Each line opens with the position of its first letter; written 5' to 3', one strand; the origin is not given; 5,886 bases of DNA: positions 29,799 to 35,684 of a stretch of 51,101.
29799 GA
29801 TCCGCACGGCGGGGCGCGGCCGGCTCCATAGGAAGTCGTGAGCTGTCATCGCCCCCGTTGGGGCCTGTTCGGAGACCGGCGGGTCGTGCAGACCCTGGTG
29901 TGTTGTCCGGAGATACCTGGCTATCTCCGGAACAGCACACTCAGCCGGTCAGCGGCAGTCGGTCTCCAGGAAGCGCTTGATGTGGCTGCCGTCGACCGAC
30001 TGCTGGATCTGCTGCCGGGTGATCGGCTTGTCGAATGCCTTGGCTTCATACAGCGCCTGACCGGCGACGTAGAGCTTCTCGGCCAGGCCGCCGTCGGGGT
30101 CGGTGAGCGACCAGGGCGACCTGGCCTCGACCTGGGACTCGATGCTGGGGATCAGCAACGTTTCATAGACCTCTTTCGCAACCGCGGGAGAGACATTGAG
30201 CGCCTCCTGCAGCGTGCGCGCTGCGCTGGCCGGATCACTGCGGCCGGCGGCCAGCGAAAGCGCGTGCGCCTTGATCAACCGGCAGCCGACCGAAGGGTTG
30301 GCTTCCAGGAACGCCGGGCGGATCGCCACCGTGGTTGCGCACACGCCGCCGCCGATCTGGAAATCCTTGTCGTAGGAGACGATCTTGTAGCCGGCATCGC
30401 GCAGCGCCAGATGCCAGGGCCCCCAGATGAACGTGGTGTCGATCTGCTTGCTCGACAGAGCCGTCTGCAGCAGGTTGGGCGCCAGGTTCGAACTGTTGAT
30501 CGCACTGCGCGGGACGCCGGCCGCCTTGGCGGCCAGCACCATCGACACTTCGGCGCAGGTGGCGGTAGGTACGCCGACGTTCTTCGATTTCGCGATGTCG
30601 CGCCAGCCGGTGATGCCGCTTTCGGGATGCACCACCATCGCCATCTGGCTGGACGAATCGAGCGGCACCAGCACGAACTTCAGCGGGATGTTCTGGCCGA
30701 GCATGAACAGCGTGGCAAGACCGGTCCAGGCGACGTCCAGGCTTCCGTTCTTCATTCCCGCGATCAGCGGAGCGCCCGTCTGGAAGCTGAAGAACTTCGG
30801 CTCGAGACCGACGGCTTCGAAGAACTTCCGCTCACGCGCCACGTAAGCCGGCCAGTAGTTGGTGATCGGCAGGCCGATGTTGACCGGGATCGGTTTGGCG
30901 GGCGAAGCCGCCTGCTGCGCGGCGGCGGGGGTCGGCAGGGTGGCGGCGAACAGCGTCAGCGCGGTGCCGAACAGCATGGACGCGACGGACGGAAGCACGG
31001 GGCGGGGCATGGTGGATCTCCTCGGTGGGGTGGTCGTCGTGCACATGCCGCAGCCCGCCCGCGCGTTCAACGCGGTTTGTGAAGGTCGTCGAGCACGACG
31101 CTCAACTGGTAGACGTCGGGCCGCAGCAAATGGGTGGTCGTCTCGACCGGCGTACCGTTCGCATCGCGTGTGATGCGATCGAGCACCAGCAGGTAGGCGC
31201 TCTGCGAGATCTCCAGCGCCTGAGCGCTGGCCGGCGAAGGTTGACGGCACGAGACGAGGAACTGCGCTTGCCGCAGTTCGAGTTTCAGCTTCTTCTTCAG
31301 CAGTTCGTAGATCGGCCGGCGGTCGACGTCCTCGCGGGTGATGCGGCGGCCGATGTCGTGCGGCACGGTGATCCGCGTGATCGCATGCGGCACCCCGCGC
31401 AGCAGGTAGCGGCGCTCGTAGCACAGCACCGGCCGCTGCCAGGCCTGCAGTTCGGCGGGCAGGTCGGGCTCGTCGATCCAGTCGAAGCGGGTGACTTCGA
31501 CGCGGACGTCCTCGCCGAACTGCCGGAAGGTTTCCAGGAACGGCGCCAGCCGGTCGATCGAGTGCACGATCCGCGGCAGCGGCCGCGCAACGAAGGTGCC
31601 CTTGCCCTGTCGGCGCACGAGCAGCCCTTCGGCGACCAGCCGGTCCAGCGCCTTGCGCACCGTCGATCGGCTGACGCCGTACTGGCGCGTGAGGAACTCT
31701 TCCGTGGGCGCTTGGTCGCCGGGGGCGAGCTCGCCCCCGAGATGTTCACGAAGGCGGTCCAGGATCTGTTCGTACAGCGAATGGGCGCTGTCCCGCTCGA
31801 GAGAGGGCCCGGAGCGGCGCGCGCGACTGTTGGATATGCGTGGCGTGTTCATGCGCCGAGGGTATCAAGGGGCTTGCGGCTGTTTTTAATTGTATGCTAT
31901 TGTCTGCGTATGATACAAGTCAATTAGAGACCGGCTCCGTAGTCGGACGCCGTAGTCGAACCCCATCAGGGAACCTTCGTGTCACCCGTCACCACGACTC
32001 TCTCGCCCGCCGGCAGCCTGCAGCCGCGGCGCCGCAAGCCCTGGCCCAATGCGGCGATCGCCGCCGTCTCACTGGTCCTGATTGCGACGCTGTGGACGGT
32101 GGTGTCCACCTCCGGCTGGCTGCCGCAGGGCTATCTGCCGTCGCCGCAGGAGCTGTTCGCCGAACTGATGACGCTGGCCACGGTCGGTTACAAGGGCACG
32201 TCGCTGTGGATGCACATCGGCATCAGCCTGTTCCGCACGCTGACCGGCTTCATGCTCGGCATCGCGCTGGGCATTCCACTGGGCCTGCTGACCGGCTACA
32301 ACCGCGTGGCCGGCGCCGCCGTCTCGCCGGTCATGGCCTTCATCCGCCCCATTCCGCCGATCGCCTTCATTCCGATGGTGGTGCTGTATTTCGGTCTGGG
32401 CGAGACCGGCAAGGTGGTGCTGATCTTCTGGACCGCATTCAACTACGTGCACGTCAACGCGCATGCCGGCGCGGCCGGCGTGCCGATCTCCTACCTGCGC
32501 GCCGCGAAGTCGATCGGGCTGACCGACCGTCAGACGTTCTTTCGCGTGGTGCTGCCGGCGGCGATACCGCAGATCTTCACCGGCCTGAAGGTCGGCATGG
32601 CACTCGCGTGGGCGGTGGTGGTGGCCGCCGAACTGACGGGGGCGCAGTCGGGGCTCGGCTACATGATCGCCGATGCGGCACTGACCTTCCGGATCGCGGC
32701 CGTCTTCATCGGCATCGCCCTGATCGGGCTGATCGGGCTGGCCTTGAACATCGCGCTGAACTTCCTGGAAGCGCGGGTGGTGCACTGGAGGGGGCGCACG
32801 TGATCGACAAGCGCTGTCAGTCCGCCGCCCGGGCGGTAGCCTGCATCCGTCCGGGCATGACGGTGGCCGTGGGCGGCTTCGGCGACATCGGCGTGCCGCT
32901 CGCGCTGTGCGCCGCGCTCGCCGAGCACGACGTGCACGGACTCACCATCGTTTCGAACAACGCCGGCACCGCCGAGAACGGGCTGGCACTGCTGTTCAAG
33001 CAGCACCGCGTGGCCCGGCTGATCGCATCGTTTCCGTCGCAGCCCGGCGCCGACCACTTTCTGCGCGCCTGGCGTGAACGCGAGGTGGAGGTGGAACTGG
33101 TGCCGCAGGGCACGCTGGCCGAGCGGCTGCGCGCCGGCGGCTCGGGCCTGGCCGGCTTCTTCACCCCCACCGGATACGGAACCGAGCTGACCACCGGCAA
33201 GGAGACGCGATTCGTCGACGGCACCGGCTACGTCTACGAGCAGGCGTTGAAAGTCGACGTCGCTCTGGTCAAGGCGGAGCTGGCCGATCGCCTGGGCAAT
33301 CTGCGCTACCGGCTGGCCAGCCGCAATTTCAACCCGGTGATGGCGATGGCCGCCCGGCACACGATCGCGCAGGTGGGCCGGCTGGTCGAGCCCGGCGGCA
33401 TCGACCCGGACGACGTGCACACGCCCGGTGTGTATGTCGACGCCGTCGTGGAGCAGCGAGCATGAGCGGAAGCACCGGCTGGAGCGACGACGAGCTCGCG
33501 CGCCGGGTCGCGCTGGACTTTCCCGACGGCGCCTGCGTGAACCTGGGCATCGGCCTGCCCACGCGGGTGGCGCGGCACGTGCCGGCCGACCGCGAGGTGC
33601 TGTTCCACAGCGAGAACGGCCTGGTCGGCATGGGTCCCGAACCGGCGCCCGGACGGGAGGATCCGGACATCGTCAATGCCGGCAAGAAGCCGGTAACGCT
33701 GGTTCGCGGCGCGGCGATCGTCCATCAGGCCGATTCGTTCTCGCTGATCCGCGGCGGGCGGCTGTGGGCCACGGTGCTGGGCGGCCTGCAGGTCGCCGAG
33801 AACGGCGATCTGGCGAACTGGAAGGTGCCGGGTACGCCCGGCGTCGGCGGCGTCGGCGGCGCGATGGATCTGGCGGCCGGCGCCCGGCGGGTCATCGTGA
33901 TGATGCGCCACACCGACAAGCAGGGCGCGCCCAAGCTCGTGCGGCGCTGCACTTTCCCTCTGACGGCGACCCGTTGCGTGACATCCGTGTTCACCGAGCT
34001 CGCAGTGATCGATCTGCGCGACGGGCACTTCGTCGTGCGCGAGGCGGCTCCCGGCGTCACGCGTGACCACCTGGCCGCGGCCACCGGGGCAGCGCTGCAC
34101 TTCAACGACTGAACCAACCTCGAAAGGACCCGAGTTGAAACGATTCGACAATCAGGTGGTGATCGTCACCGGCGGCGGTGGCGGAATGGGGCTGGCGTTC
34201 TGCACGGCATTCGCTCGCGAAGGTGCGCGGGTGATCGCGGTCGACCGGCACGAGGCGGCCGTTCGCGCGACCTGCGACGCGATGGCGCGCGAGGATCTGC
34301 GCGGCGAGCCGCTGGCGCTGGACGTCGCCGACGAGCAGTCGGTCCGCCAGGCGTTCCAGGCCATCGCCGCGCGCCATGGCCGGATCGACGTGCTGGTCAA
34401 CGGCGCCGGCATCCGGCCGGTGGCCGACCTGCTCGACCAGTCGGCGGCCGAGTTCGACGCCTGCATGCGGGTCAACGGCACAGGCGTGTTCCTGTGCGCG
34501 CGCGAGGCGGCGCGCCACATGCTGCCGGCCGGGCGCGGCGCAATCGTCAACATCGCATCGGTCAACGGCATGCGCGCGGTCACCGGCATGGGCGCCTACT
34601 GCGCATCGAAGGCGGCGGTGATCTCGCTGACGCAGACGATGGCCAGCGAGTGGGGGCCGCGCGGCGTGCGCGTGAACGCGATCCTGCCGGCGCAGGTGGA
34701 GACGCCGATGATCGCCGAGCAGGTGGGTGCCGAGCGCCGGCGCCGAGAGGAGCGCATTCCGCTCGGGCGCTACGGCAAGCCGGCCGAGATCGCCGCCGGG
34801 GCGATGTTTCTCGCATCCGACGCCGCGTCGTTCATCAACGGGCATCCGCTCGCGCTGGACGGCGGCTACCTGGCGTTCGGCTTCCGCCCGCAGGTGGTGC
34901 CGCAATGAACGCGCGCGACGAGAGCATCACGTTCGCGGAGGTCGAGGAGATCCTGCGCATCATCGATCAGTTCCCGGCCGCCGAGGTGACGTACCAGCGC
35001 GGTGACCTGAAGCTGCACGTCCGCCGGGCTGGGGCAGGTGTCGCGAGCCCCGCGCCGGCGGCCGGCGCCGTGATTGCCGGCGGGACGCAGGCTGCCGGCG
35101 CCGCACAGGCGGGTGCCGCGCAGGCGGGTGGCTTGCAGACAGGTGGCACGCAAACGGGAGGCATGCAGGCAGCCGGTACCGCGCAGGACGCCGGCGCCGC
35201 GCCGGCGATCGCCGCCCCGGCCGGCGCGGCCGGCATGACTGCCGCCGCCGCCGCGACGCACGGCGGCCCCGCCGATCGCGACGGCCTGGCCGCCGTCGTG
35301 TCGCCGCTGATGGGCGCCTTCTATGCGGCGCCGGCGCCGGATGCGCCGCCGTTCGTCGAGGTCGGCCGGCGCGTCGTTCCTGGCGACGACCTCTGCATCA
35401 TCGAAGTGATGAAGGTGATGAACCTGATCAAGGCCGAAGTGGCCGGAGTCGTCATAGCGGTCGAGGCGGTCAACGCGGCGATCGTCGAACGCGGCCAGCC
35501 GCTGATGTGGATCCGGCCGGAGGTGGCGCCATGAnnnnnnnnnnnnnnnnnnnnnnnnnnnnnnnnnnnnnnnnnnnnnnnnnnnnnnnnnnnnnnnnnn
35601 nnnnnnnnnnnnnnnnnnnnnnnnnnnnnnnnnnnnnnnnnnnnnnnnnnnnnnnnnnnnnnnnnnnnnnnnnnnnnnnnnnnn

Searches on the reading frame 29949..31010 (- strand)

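Call 5: search_protein_families(library=pfam, proteins=[window:29949-31010:-])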
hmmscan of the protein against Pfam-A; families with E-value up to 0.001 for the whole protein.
window:29949-31010:- (353 aa): 4 families
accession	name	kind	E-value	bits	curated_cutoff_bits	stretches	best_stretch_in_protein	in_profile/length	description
PF13379.11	NMT1_2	-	1e-07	32.5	24.7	1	42-250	7-232/252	NMT1-like family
PF09084.16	NMT1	-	2e-06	28.3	20.5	1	50-261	2-214/216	NMT1/THI5 like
PF12974.12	Phosphonate-bd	-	3.2e-05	23.9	27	1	66-153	26-116/242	ABC transporter, phosphonate, periplasmic substrate-binding protein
PF04069.17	OpuAC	-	5.6e-05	23.3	21.2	1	63-241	23-219/257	Substrate binding domain of ABC-type glycine betaine transport system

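Call 7: search_protein_families(library=ncbifam, proteins=[window:29949-31010:-], max_evalue=0.00001)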
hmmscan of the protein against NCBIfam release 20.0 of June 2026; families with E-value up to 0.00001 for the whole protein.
window:29949-31010:- (353 aa): 4 families
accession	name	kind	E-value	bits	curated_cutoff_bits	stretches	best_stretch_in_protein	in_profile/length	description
TIGR01728.1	SsuA_fam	subfamily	1.1e-25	90.4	163.5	1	51-283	10-243/290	aliphatic sulfonate ABC transporter substrate-binding protein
TIGR01729.1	taurine_ABC_bnd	equivalog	6.4e-11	42.2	304.25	1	75-250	33-207/300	taurine ABC transporter substrate-binding protein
NF008553.0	PRK11480.1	equivalog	7.6e-09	35.2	490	1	38-247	20-226/320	taurine ABC transporter substrate-binding protein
NF040735.1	SBP_SaoX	equivalog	2.9e-06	26.6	300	1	54-279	17-241/330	ABC transporter substrate-binding subunit SaoX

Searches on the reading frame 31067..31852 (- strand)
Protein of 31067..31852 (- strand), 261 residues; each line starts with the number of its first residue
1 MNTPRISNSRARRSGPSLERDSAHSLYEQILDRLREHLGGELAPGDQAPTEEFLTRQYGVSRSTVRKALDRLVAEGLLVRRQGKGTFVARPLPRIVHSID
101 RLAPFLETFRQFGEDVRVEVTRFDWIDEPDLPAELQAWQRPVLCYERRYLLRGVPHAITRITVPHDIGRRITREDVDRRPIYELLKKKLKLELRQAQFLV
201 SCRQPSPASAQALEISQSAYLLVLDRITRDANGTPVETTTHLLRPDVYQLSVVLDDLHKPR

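Call 5: search_protein_families(library=pfam, proteins=[window:31067-31852:-])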
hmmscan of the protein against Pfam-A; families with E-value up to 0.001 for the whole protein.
window:31067-31852:- (261 aa): 2 families
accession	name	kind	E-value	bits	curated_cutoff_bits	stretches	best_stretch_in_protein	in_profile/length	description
PF07702.18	UTRA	-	7e-22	78.2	23.8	1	116-248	6-140/141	UTRA domain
PF00392.27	GntR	-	1.3e-21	76.4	27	1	26-88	1-64/64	Bacterial regulatory proteins, gntR family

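Call 7: search_protein_families(library=ncbifam, proteins=[window:31067-31852:-], max_evalue=0.00001)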
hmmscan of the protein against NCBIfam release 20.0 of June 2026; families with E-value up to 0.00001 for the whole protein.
window:31067-31852:- (261 aa): 19 families
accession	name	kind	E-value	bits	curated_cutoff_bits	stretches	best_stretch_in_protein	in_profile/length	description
NF052441.1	TransRegRv0792c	equivalog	1.4e-27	96.6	400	1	40-255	32-247/260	Rv0792c family HTH-type transcriptional regulator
TIGR02018.2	his_ut_repres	equivalog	3e-25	88.9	220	1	27-250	1-222/226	histidine utilization transcriptional repressor HutC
TIGR02325.1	C_P_lyase_phnF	equivalog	4.5e-24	85.3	156.8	1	19-252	2-236/238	phosphonate metabolism transcriptional regulator PhnF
NF041547.1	GntR_LSA1692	equivalog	4.1e-21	75.7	275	1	26-254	2-230/233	GntR family transcriptional regulator, LSA1692 subfamily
NF008491.0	PRK11402.1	subfamily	8.1e-20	71.4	269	1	18-245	4-231/243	GntR family transcriptional regulator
TIGR02404.1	trehalos_R_Bsub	equivalog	8.2e-20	71.4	211.95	1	27-248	2-225/233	trehalose operon repressor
NF007292.0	PRK09764.1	equivalog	4.4e-17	62.1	281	1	24-221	4-201/240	GntR family transcriptional regulator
NF007486.0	PRK10079.1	equivalog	1.4e-16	61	363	1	23-94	10-82/241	phosphonate metabolism transcriptional regulator PhnF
NF007001.0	PRK09464.1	equivalog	1.3e-13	51.2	330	1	37-92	23-78/254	pyruvate dehydrogenase complex transcriptional repressor PdhR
NF052282.1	PLP_TF_PdxR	equivalog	4.7e-13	49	320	1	25-91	1-68/448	MocR-like pyridoxine biosynthesis transcription factor PdxR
NF011575.0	PRK14999.1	equivalog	1.4e-12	47.4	424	1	20-91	7-79/241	histidine utilization repressor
NF007741.0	PRK10421.1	equivalog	1.5e-12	47.4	311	1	25-89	7-72/262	transcriptional regulator LldR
TIGR03337.1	phnR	equivalog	4.8e-12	46.1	296.75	1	27-252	3-228/231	phosphonate utilization transcriptional regulator PhnR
NF052281.1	rhizopine_MocR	equivalog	1.1e-09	37.4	650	1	17-90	10-84/479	rhizopine catabolism transcriptional regulator MocR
NF052290.2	MocR_like_YczR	exception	1.8e-09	36.9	487.4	1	22-93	16-88/458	MocR-like transcription factor YczR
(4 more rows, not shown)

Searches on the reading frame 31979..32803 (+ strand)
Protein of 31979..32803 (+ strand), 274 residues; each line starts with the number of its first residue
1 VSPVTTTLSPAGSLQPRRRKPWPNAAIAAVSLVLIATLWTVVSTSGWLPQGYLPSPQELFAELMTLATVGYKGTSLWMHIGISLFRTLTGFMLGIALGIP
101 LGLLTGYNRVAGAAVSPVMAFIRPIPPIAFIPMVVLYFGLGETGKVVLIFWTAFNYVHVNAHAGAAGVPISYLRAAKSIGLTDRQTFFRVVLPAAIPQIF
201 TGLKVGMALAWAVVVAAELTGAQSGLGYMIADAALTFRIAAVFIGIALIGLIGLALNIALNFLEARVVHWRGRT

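Call 4: search_protein_families(library=pfam, proteins=[window:31979-32803:+])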
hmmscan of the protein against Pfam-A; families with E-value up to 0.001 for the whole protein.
window:31979-32803:+ (274 aa): 1 family
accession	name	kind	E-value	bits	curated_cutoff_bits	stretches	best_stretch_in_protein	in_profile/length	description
PF00528.27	BPD_transp_1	-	1.1e-28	100.7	26.4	1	98-267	1-182/184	Binding-protein-dependent transport system inner membrane component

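Call 6: search_protein_families(library=ncbifam, proteins=[window:31979-32803:+], max_evalue=0.00001)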
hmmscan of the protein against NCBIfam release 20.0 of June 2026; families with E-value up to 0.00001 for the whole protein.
window:31979-32803:+ (274 aa): 8 families
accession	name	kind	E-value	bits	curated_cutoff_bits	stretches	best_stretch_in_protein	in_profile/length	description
NF007545.0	PRK10160.1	equivalog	6.4e-52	176.7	342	1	25-273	24-273/275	taurine ABC transporter permease TauC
NF040733.1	ABC_perm_U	equivalog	2e-37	129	295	1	28-271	11-249/251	ABC transporter permease subunit SaoP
NF008470.0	PRK11365.1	equivalog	1.1e-36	126.6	347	1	32-271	18-253/263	aliphatic sulfonate ABC transporter permease SsuC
TIGR01183.1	ntrB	equivalog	1.3e-34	119.6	209.05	1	74-262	13-201/202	nitrate ABC transporter permease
TIGR03416.1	ABC_choXWV_perm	equivalog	1.5e-17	64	363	1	71-245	79-252/267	choline ABC transporter permease subunit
NF008196.0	PRK10952.1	equivalog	3.2e-15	55.8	439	1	61-256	129-317/356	glycine betaine/L-proline ABC transporter permease ProW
TIGR01581.1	Mo_ABC_porter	hypoth_equivalog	2.4e-06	27.2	210.3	1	143-212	104-169/225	ABC transporter permease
TIGR00969.1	3a0106s02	subfamily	8.5e-06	25.4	240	0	174-266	175-272/272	sulfate ABC transporter permease subunit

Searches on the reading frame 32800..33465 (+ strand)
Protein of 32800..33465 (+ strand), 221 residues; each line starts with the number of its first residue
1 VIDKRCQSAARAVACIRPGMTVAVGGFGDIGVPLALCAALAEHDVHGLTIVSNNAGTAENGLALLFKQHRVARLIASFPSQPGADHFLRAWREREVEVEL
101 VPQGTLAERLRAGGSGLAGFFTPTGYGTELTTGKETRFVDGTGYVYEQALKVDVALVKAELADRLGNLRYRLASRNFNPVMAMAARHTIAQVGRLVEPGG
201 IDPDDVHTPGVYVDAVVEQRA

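Call 4: search_protein_families(library=pfam, proteins=[window:32800-33465:+])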
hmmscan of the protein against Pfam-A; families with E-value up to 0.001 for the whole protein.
window:32800-33465:+ (221 aa): 1 family
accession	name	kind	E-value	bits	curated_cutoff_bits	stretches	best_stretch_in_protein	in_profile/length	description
PF01144.29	CoA_trans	-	3.4e-61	206.8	23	1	7-219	2-217/217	Coenzyme A transferase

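Call 6: search_protein_families(library=ncbifam, proteins=[window:32800-33465:+], max_evalue=0.00001)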
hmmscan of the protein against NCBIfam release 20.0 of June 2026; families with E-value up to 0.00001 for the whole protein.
window:32800-33465:+ (221 aa): 3 families
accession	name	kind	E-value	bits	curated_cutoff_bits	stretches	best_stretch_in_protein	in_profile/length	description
TIGR02429.1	pcaI_scoA_fam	subfamily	9e-91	303.1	128.5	1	1-219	1-219/222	3-oxoacid CoA-transferase subunit A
NF007394.0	PRK09920.1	equivalog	1.4e-57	194.9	315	1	9-218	8-215/219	acetate CoA-transferase subunit alpha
NF052271.1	Staph_FadX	equivalog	1.8e-06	26.9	750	0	47-217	49-239/523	fatty acid degradation protein FadX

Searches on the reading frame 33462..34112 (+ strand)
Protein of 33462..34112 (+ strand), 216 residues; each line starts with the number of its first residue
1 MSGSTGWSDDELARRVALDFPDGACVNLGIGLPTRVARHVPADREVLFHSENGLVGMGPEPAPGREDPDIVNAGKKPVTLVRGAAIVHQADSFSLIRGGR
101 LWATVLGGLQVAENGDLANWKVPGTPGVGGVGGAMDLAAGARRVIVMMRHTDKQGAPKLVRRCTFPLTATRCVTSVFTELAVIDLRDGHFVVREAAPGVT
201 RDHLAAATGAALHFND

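Call 4: search_protein_families(library=pfam, proteins=[window:33462-34112:+])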
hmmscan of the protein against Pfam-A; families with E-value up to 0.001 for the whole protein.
window:33462-34112:+ (216 aa): 1 family
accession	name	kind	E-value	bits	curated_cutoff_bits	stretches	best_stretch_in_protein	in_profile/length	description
PF01144.29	CoA_trans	-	1.7e-35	122.8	23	1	11-205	3-215/217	Coenzyme A transferase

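Call 6: search_protein_families(library=ncbifam, proteins=[window:33462-34112:+], max_evalue=0.00001)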
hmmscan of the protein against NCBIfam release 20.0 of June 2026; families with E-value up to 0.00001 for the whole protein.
window:33462-34112:+ (216 aa): 1 family
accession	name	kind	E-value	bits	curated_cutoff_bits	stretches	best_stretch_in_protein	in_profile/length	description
TIGR02428.1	pcaJ_scoB_fam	subfamily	7.2e-89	296.6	243.55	1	7-213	1-206/207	3-oxoacid CoA-transferase subunit B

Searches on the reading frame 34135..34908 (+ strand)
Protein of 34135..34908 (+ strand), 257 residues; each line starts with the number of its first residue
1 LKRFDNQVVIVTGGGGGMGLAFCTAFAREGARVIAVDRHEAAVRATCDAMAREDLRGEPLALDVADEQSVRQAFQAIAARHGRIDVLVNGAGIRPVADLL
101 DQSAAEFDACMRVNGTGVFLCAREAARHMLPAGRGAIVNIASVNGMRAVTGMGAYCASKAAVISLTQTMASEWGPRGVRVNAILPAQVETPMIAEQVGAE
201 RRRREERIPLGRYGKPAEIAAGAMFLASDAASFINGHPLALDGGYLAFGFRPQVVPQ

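Call 4: search_protein_families(library=pfam, proteins=[window:34135-34908:+])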
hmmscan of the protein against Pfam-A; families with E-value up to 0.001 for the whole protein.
window:34135-34908:+ (257 aa): 6 families
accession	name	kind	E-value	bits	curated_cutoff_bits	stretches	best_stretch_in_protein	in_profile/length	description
PF13561.12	adh_short_C2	-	1.2e-63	215.3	27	1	17-245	7-235/236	Enoyl-(Acyl carrier protein) reductase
PF00106.31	adh_short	-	3.3e-58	196.8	26.6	1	7-196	1-190/195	short chain dehydrogenase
PF08659.16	KR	-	4.6e-11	43.4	22.6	1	9-170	3-164/180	KR domain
PF01370.27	Epimerase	-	1.9e-06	27.9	20.9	1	9-109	1-90/240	NAD dependent epimerase/dehydratase family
PF04321.23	RmlD_sub_bind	-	8.3e-05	22.2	27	1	9-128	3-92/287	RmlD substrate binding domain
PF02719.21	Polysacc_synt_2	-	0.00018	21.2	20.2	1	9-77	1-76/293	Polysaccharide biosynthesis protein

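Call 6: search_protein_families(library=ncbifam, proteins=[window:34135-34908:+], max_evalue=0.00001)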
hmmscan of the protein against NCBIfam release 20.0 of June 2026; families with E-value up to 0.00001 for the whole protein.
window:34135-34908:+ (257 aa): 232 families (the best 25 are shown)
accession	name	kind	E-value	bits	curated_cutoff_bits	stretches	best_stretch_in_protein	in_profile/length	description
NF005067.0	PRK06484.1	equivalog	5.8e-73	246.2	713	1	5-249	8-255/524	short chain dehydrogenase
NF005559.1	PRK07231.1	subfamily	2.1e-71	240.3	215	1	4-246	2-248/249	glucose 1-dehydrogenase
NF005309.0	PRK06841.1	subfamily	7.7e-68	228.7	286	1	4-245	13-252/255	GolD/DthD family dehydrogenase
NF052558.1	MBtsdlDhBudC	equivalog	1.5e-67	227.8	270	1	4-253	1-249/250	meso-2,3-butanediol dehydrogenase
NF004818.0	PRK06172.1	equivalog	4.6e-64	216.2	336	1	1-247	2-252/253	SDR family oxidoreductase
NF004791.0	PRK06138.1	equivalog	5.7e-64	215.8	312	1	3-247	2-251/252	SDR family oxidoreductase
NF004198.0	PRK05653.1-3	equivalog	7.5e-63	212.3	296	1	3-245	4-246/248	3-oxoacyl-ACP reductase FabG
NF009466.0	PRK12826.1-2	subfamily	1.7e-60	204.5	222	1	5-245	2-244/248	3-oxoacyl-ACP reductase FabG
NF004778.0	PRK06124.1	equivalog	3e-58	197.2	303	1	5-247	10-254/256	SDR family oxidoreductase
TIGR01830.1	3oxo_ACP_reduc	equivalog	5.5e-58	196.5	297.75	1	9-244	1-237/239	3-oxoacyl-[acyl-carrier-protein] reductase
NF005893.0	PRK07856.1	equivalog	5.9e-56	189.6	255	1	3-244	6-240/255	SDR family oxidoreductase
NF005469.0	PRK07063.1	equivalog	2.8e-55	187.7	306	1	1-245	2-254/260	SDR family oxidoreductase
NF006070.0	PRK08213.1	subfamily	9.9e-55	185.8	279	1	6-246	12-257/259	gluconate 5-dehydrogenase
NF009468.0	PRK12826.1-4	equivalog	7.9e-54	183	318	1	1-246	2-248/256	SDR family oxidoreductase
NF004774.0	PRK06114.1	equivalog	9.9e-54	182.4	360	1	4-247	14-261/262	SDR family oxidoreductase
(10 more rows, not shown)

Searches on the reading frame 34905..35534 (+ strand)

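Call 4: search_protein_families(library=pfam, proteins=[window:34905-35534:+])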
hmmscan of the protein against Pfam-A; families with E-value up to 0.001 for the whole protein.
window:34905-35534:+ (209 aa): 1 family
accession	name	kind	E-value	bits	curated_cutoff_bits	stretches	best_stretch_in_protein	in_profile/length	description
PF00364.28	Biotin_lipoyl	-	2.3e-13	50.2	22.1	1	131-203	3-73/73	Biotin-requiring enzyme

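Call 6: search_protein_families(library=ncbifam, proteins=[window:34905-35534:+], max_evalue=0.00001)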
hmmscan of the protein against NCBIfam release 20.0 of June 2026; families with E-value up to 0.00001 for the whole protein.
window:34905-35534:+ (209 aa): 4 families
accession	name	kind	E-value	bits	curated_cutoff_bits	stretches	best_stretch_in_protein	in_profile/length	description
TIGR00531.1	BCCP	equivalog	7e-34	117.6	115.2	1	92-204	43-155/156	acetyl-CoA carboxylase biotin carboxyl carrier protein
NF005457.0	PRK07051.1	equivalog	2.4e-19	69.3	87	1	130-203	5-78/80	acetyl-CoA carboxylase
NF006761.0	PRK09282.1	domain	1.1e-11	43.9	402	1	118-204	511-590/591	pyruvate carboxylase subunit B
TIGR02712.1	urea_carbox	equivalog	5.1e-06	24.5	1303.85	1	126-203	1130-1200/1201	urea carboxylase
